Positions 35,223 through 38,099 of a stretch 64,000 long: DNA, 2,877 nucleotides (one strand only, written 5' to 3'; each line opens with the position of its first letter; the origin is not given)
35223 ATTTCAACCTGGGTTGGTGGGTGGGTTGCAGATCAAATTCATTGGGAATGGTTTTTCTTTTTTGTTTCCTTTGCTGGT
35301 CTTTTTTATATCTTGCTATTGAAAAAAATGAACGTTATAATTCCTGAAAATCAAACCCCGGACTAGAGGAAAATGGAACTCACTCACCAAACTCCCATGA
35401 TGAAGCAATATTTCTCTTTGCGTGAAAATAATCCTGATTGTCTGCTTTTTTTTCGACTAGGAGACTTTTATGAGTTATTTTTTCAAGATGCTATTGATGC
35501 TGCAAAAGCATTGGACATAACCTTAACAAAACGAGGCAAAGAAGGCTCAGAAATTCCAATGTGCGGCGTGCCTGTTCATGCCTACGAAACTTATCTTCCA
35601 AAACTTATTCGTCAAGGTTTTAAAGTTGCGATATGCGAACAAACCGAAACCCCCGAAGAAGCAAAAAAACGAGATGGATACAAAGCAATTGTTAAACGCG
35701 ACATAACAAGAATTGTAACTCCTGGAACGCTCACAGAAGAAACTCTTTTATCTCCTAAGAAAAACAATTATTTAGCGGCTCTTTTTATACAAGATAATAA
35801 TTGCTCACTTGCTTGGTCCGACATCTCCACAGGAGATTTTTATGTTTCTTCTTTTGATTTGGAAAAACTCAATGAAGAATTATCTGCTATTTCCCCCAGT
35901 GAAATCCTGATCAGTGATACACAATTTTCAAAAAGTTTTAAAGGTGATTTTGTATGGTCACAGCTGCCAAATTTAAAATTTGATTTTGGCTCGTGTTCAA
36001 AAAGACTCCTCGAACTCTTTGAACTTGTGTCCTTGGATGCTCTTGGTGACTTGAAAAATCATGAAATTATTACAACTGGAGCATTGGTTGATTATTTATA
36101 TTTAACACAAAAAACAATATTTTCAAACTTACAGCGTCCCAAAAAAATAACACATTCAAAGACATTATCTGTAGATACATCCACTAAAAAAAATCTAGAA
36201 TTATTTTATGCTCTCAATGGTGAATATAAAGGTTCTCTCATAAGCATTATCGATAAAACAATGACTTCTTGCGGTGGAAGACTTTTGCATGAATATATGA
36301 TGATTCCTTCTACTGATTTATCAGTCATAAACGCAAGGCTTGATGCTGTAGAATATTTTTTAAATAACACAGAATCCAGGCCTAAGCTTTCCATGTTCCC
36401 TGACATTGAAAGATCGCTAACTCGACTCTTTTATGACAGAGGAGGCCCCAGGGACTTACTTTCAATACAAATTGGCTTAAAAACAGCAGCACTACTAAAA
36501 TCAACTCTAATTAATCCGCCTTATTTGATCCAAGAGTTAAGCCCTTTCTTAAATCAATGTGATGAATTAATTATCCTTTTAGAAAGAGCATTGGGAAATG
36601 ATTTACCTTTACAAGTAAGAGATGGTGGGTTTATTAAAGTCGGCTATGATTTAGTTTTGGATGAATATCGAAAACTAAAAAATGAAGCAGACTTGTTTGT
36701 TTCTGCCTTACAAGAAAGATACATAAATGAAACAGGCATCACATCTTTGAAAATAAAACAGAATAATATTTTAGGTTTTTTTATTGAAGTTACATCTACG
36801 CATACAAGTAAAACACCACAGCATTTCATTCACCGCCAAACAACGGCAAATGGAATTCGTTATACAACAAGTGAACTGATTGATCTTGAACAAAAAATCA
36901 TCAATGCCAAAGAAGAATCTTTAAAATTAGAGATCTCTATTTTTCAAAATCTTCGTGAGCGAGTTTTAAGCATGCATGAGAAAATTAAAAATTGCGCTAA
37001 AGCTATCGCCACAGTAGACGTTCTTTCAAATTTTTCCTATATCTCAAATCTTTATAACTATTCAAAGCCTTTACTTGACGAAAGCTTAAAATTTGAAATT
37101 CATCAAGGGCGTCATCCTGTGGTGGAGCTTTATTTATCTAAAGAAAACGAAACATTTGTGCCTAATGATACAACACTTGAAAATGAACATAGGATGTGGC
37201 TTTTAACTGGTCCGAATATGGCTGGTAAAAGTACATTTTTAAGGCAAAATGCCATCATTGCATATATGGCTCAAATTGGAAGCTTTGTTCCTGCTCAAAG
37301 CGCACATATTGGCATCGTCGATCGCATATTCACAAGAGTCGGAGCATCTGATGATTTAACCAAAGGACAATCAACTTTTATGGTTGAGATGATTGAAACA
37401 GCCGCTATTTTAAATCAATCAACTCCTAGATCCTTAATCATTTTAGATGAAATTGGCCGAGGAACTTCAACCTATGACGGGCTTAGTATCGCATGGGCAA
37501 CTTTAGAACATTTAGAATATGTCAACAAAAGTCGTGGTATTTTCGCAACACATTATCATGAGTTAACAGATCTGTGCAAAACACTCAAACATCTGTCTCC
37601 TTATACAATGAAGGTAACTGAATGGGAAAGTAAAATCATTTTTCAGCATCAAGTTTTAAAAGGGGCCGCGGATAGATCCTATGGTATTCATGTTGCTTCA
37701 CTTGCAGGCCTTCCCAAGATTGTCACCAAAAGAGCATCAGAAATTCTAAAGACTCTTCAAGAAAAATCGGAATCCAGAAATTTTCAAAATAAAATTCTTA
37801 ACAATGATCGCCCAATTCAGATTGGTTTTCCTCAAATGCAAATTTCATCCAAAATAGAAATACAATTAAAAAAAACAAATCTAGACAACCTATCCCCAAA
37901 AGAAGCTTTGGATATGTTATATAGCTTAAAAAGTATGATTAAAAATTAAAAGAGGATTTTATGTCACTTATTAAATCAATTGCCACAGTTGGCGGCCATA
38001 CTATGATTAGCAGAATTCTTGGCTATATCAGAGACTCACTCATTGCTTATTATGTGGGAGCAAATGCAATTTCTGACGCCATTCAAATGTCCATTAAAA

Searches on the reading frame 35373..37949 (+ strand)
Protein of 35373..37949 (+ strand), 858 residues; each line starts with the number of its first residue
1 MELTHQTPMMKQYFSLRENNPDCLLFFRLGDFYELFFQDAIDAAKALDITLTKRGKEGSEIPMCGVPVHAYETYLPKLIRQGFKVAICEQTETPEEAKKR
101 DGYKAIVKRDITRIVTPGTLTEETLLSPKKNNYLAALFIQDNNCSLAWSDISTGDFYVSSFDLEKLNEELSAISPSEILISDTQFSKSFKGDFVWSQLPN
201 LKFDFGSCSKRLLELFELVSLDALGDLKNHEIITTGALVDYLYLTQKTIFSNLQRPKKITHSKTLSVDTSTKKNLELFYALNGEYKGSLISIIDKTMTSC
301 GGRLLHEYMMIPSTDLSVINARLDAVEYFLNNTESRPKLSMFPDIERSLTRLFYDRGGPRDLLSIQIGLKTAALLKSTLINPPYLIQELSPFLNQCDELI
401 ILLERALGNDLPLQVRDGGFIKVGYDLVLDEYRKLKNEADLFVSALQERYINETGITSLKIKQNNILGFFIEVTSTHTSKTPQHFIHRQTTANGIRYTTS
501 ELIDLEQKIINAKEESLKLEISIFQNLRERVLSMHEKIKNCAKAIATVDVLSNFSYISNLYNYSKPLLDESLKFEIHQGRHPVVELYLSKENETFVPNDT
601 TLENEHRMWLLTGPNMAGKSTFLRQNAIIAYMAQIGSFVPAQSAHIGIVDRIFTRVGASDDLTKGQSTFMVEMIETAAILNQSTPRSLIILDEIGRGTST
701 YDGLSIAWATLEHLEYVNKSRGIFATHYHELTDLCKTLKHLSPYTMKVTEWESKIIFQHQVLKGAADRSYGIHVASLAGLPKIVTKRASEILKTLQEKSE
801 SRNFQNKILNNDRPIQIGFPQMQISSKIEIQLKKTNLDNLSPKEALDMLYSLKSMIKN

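Call 42: search_protein_families(library=pfam, proteins=[L026:5937-6674:-, L026:7330-8907:-], max_evalue=1)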
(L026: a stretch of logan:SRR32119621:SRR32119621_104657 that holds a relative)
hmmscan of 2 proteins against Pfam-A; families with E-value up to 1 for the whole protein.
L026:5937-6674:- (245 aa): 1 family
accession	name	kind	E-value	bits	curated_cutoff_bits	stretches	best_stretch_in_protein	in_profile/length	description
PF18857.6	LPD38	-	0.1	13.1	27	1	199-241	49-93/189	Large polyvalent protein associated domain 38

L026:7330-8907:- (525 aa): 4 families
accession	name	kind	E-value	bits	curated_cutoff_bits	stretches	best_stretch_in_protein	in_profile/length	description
PF10021.15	PARG_cat_microb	-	1.8e-12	48.3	23.5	1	59-163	7-119/146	Microbial-type PARG, catalytic domain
PF01370.27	Epimerase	-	0.0088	15.9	20.9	1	285-353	111-174/240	NAD dependent epimerase/dehydratase family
PF01661.27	Macro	-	0.061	13.7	22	1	171-269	11-110/118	Macro domain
PF00089.32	Trypsin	-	0.083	13.1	20.6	1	18-66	163-211/220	Trypsin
